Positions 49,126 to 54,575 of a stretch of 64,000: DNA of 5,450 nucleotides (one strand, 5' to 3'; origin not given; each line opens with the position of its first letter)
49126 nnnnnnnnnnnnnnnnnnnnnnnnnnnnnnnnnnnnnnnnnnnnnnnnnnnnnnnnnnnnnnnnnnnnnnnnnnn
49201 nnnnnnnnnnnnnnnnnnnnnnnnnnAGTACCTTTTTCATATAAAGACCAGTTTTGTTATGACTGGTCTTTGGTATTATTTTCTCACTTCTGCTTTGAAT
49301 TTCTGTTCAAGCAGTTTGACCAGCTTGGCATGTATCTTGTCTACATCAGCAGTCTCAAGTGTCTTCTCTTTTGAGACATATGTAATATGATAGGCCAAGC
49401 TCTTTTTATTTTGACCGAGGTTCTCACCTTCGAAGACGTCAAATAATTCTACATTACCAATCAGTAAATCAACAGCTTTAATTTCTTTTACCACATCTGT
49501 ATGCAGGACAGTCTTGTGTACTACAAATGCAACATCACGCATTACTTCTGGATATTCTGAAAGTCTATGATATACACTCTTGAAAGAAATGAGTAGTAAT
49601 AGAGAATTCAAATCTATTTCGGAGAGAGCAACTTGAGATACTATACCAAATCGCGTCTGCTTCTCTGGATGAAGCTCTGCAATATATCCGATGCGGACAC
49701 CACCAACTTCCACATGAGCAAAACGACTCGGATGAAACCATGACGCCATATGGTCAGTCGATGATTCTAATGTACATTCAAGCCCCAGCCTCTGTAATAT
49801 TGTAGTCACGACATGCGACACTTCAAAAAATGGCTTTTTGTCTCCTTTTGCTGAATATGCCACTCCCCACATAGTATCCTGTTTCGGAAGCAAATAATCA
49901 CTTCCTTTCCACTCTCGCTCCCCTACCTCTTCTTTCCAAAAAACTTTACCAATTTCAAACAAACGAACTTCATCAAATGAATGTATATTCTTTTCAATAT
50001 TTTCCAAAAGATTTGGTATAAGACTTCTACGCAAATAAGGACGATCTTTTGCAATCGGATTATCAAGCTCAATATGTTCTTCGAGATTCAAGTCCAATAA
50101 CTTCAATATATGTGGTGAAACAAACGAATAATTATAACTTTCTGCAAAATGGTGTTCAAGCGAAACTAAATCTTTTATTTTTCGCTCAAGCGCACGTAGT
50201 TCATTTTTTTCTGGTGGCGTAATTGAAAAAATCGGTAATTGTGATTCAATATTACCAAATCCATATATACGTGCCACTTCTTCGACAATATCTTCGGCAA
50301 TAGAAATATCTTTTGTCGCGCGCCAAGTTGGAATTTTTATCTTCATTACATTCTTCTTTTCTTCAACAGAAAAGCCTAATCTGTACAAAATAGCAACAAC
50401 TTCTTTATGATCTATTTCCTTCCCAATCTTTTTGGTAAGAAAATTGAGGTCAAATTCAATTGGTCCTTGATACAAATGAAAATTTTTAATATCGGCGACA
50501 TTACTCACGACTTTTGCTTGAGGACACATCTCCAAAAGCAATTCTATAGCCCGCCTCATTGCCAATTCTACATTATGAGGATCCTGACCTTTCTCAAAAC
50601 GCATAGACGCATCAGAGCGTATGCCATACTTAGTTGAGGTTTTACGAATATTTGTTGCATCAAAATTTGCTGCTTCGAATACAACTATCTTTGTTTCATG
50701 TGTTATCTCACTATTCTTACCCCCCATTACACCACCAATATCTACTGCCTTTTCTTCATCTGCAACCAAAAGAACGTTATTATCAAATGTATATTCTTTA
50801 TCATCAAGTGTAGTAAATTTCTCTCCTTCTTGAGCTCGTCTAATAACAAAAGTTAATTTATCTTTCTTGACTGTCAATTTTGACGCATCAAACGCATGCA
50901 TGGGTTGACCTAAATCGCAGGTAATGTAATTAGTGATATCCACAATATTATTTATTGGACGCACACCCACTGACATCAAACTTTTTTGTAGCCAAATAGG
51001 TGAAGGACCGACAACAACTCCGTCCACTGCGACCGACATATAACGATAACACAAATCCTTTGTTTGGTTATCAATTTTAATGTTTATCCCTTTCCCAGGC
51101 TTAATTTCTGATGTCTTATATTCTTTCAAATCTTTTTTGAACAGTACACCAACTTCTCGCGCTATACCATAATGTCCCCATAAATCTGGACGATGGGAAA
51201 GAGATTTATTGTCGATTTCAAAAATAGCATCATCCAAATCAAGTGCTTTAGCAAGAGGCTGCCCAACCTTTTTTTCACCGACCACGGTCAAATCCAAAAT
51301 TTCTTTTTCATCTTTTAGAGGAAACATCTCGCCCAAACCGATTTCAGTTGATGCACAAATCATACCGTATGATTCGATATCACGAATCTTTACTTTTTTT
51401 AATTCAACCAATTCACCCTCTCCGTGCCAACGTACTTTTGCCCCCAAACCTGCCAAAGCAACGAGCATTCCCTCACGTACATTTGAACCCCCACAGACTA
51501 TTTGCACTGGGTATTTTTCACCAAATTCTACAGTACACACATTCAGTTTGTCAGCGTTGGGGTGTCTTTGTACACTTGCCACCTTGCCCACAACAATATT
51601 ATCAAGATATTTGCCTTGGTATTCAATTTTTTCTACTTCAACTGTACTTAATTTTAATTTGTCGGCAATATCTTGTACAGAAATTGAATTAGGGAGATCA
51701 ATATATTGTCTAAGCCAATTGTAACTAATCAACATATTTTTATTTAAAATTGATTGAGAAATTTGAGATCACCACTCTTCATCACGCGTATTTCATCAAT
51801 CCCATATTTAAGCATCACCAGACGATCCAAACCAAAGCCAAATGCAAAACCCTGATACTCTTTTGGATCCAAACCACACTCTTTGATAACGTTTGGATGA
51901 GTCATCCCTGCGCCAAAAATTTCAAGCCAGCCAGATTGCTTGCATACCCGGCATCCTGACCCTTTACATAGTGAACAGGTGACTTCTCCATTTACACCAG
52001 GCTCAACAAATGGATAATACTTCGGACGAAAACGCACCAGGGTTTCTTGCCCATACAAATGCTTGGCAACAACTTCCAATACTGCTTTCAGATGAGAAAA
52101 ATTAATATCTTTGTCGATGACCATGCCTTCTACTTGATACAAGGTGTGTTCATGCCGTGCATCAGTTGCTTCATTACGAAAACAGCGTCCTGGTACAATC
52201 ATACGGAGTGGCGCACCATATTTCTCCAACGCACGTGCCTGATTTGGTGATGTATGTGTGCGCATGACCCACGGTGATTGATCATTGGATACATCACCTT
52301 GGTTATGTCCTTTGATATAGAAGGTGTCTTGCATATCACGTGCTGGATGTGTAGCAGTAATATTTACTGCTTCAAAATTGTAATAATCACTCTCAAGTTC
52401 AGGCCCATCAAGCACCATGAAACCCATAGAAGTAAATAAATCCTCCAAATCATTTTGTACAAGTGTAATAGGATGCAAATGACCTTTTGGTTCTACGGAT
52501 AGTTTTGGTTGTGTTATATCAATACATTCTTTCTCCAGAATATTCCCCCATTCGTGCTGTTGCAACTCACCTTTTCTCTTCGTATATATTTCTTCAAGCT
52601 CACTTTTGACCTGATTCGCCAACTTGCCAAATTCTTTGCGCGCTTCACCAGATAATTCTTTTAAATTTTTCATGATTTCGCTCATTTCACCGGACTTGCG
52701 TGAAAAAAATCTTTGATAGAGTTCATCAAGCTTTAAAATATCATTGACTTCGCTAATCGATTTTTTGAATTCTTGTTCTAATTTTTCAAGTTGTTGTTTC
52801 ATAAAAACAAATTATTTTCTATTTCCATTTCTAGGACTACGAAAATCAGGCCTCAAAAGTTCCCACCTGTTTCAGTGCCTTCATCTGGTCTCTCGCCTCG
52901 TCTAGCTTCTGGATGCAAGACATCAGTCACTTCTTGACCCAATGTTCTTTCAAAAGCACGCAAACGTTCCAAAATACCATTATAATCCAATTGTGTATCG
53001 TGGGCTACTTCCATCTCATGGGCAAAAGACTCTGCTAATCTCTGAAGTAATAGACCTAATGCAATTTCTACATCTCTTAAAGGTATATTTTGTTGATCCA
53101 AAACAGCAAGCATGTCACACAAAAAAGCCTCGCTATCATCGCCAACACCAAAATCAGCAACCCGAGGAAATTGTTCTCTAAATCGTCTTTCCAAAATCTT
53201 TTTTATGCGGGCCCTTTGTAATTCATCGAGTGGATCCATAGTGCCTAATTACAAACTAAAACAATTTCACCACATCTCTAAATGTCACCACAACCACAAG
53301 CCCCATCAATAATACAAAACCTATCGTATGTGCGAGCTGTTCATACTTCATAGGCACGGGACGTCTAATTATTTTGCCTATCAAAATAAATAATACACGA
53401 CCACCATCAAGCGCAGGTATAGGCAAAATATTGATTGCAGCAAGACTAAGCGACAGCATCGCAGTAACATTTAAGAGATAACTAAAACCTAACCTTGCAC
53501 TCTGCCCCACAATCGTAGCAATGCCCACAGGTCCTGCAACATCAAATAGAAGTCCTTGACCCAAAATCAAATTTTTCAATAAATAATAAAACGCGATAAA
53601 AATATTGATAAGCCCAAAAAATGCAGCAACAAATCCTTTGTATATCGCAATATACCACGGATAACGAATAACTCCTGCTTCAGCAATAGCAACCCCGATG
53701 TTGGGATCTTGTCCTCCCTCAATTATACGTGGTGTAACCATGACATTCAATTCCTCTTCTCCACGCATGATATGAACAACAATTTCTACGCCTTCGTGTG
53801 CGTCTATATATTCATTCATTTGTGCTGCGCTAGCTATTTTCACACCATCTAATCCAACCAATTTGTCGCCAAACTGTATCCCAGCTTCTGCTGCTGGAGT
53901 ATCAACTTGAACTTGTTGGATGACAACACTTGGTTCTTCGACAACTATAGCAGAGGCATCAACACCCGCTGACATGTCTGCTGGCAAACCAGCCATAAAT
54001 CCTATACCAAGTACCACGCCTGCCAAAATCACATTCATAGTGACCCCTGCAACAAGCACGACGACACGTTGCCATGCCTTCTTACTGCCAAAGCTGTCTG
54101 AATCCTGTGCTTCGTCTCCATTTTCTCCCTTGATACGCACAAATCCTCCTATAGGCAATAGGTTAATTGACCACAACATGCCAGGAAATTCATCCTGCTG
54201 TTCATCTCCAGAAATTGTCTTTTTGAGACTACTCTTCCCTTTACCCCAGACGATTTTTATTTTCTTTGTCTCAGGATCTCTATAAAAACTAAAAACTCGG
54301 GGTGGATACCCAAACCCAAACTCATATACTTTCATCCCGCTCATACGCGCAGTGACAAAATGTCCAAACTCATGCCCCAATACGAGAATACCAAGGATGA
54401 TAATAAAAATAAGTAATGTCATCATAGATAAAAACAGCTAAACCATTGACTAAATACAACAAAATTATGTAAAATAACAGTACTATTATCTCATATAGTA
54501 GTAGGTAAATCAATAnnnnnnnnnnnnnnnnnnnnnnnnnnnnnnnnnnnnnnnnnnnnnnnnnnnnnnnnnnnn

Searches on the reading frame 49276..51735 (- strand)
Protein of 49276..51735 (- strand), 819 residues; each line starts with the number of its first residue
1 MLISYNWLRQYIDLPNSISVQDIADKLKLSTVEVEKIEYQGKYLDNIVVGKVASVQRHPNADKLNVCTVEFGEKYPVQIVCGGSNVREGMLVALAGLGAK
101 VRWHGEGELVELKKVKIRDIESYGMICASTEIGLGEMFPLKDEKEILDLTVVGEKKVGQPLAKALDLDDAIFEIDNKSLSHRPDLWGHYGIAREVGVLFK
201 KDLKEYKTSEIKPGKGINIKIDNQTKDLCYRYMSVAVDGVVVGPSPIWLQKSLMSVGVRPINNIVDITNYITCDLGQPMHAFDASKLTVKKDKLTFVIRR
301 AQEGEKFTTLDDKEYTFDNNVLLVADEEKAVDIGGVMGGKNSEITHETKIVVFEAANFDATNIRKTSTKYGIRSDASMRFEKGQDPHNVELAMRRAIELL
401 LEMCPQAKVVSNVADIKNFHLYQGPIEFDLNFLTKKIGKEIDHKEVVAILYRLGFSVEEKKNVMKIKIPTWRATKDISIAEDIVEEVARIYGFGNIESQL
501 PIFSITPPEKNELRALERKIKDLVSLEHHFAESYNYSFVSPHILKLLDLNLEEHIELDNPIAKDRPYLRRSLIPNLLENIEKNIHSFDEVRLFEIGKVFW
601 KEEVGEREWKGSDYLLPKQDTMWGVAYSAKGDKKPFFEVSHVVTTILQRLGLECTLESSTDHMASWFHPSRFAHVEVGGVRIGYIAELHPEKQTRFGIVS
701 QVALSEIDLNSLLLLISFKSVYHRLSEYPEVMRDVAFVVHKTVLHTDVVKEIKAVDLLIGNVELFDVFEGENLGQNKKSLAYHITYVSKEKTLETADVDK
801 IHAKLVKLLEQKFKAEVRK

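Call 91: search_protein_families(library=pfam, proteins=[window:49276-51735:-], max_evalue=0.0001)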
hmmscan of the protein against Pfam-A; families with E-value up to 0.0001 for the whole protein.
window:49276-51735:- (819 aa): 5 families
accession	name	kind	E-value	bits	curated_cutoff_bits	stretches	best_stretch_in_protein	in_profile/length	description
PF03483.22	B3_4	-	7.8e-65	218.1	29.3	1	229-404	2-173/174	B3/4 domain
PF17759.6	tRNA_synthFbeta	-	6e-41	140.7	22.4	1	496-709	1-214/214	Phenylalanyl tRNA synthetase beta chain CLM domain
PF03147.19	FDX-ACB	-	1.2e-25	90.2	31.1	1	726-818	1-94/94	Ferredoxin-fold anticodon binding domain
PF03484.21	B5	-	1.5e-19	70.4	28.6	1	426-493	1-67/67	tRNA synthetase B5 domain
PF01588.26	tRNA_bind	-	7.2e-18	64.9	27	1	47-135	1-80/96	Putative tRNA binding domain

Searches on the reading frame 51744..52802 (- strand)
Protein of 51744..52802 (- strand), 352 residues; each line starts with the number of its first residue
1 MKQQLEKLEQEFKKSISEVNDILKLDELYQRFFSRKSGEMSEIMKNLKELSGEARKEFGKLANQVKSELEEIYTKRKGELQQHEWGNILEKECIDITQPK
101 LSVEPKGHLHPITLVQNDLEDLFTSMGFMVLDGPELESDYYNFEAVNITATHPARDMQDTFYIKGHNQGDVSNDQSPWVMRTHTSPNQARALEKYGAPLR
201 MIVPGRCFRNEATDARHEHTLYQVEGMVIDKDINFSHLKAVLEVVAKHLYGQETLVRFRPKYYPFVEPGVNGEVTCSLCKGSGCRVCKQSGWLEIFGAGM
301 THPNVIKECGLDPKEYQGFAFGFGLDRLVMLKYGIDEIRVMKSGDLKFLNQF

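Call 91: search_protein_families(library=pfam, proteins=[window:51744-52802:-], max_evalue=0.0001)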
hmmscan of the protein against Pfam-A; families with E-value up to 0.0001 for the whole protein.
window:51744-52802:- (352 aa): 2 families
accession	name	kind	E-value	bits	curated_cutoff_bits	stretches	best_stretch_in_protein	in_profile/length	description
PF01409.25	tRNA-synt_2d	-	1.8e-89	299.9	19.8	1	95-352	3-246/246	tRNA synthetases class II core domain (F)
PF02912.23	Phe_tRNA-synt_N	-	3e-13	50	22.3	1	24-84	5-64/69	Aminoacyl tRNA synthetase class II, N-terminal domain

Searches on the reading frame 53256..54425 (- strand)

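Call 91: search_protein_families(library=pfam, proteins=[window:53256-54425:-], max_evalue=0.0001)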
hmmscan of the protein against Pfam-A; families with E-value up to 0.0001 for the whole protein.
window:53256-54425:- (389 aa): 4 families
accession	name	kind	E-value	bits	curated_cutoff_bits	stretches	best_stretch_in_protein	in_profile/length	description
PF02163.28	Peptidase_M50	-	2.4e-48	164.8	27.2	2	82-376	46-221/221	Peptidase family M50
PF13180.12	PDZ_2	-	2e-11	44.4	27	1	161-230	8-78/80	PDZ domain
PF17820.7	PDZ_6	-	4.3e-07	30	27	1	168-217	1-50/54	PDZ domain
PF00595.29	PDZ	-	3.4e-05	24.6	23.2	1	158-204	23-64/81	PDZ domain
